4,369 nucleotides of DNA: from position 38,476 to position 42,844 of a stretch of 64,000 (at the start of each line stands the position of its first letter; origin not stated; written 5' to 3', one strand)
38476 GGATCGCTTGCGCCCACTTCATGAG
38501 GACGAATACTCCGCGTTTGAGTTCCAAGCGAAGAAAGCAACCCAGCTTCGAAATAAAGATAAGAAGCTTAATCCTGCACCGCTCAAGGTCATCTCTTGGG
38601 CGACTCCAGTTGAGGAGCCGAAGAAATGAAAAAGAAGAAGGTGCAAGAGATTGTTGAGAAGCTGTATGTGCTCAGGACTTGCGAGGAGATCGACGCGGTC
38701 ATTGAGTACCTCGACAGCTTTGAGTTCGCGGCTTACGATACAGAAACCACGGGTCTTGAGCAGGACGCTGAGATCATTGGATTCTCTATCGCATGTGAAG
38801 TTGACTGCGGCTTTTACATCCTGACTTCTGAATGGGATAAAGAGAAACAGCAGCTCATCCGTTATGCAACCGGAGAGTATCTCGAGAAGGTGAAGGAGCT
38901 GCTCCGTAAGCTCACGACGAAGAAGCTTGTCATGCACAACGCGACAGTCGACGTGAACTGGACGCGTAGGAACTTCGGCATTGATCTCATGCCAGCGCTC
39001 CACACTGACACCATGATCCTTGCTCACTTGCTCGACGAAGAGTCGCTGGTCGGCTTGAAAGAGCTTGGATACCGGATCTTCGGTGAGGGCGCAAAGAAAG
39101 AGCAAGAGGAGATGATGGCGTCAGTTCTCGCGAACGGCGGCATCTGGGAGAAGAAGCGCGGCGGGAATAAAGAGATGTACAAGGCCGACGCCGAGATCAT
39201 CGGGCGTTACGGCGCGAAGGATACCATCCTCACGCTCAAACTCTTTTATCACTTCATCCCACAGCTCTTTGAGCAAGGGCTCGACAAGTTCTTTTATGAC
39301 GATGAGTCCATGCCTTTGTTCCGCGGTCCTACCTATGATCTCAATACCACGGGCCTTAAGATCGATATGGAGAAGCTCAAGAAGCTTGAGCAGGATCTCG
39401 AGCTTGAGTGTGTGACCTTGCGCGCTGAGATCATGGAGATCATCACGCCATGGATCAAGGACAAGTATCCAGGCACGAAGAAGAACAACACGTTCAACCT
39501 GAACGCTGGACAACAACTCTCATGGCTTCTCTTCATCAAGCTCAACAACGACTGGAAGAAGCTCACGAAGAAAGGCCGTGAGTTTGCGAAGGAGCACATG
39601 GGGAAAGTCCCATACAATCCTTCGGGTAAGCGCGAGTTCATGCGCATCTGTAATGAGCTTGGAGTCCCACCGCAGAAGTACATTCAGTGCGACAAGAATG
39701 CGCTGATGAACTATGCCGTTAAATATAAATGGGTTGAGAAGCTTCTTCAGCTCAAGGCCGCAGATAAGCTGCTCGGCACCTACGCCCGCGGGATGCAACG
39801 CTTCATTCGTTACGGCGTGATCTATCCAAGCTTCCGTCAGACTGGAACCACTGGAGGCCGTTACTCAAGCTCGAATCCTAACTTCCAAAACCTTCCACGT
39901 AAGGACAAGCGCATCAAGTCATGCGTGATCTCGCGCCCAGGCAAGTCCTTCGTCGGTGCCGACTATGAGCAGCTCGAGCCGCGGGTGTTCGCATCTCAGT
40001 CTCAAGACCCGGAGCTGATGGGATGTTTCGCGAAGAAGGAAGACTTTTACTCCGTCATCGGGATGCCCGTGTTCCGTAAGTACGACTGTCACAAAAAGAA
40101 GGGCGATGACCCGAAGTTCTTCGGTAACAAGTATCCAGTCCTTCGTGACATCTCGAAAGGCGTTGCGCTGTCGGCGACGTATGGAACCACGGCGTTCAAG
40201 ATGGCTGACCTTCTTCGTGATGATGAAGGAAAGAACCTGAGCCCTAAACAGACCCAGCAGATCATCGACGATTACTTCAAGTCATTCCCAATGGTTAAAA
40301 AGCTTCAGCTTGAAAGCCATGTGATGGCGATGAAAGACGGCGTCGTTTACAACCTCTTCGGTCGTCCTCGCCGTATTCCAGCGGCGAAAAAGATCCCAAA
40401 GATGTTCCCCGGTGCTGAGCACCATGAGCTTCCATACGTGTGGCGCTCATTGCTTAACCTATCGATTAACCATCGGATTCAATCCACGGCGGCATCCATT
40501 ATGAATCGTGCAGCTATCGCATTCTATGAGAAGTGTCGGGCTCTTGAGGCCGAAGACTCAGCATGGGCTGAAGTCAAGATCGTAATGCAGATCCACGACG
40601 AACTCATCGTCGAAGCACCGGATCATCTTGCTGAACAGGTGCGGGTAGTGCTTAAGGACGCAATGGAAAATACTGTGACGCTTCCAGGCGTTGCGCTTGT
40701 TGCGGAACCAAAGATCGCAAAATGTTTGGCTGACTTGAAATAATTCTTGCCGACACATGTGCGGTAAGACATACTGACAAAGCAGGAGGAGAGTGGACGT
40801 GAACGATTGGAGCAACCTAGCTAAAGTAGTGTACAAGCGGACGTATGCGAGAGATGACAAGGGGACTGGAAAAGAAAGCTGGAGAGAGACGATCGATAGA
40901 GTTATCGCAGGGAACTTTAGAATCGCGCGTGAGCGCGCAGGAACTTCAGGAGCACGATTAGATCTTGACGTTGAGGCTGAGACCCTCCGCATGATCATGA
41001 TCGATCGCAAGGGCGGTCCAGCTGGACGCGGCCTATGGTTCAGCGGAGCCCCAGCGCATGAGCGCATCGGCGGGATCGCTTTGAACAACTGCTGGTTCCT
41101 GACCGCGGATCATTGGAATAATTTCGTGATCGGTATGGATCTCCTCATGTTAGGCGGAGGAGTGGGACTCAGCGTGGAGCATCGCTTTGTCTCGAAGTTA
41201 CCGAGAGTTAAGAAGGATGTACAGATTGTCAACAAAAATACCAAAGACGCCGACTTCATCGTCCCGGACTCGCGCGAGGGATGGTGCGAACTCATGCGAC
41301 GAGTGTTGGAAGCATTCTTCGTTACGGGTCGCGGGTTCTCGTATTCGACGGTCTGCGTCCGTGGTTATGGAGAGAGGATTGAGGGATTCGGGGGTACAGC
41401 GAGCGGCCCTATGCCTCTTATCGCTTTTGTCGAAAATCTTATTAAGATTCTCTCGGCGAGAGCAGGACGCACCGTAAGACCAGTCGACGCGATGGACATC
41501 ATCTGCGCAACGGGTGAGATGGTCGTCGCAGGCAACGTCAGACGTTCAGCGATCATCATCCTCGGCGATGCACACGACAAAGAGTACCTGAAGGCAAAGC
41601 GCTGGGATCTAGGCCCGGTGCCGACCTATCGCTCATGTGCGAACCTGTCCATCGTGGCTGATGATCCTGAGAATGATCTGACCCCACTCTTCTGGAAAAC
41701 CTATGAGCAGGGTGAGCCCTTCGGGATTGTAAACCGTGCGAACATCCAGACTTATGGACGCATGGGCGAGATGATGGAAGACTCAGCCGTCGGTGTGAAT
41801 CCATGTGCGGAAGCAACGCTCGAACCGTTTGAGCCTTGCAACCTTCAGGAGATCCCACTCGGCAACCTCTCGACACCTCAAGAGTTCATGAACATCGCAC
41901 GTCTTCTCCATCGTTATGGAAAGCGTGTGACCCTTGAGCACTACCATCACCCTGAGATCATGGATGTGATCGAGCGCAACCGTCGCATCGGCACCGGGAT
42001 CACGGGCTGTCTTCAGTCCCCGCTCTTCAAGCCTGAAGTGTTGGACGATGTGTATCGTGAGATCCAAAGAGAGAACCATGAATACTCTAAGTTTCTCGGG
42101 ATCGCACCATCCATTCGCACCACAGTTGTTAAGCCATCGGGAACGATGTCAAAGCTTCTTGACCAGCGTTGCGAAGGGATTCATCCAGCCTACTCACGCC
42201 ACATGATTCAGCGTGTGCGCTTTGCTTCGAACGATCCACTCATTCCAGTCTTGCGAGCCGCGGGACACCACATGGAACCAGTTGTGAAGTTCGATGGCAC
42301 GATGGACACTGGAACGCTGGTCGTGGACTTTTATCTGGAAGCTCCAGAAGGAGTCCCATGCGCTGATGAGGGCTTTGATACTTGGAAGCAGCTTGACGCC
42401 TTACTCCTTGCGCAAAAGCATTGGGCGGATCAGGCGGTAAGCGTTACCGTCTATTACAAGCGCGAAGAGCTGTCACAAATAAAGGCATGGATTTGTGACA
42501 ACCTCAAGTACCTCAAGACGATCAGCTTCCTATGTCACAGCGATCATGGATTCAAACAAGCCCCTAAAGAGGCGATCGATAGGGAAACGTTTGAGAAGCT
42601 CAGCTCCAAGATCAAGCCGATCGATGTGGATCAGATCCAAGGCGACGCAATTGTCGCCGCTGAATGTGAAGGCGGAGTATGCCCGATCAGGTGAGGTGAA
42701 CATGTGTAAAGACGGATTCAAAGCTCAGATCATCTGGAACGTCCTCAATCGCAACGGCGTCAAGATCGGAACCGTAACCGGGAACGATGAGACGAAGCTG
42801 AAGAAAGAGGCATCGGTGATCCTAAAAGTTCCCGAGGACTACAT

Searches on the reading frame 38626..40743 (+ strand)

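Call 12: search_protein_families(library=phrogs, proteins=[window:38626-40743:+], max_evalue=0.00001)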
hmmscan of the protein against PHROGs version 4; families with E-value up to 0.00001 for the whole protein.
window:38626-40743:+ (705 aa): 7 families
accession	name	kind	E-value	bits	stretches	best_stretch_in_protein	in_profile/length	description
phrog_17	-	DNA, RNA and nucleotide metabolism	1e-102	346.2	1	6-702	646-1231/1445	DNA polymerase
phrog_12241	-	DNA, RNA and nucleotide metabolism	3.2e-25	90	1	6-427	90-497/502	DNA polymerase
phrog_2573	-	DNA, RNA and nucleotide metabolism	2.2e-21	77.4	1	428-684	3-249/336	DNA polymerase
phrog_5995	-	DNA, RNA and nucleotide metabolism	2.3e-20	74.2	1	537-684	18-148/236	DNA polymerase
phrog_10285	-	DNA, RNA and nucleotide metabolism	5.3e-18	66.1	1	418-700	30-317/321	DNA polymerase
phrog_15971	-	DNA, RNA and nucleotide metabolism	2.8e-10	40.9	1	327-456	45-180/376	DNA polymerase I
phrog_23226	-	DNA, RNA and nucleotide metabolism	1.5e-07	31.3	1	398-482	293-381/611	DNA polymerase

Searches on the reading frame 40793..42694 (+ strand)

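Call 12: search_protein_families(library=phrogs, proteins=[window:40793-42694:+], max_evalue=0.00001)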
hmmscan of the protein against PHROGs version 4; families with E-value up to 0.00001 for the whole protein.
window:40793-42694:+ (633 aa): 2 families
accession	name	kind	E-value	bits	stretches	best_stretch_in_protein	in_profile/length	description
phrog_367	-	DNA, RNA and nucleotide metabolism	1.8e-130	437.3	1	5-633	30-697/701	ribonucleotide reductase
phrog_84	-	DNA, RNA and nucleotide metabolism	6.7e-06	25.4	0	304-405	457-567/975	ribonucleoside-diphosphate reductase large subunit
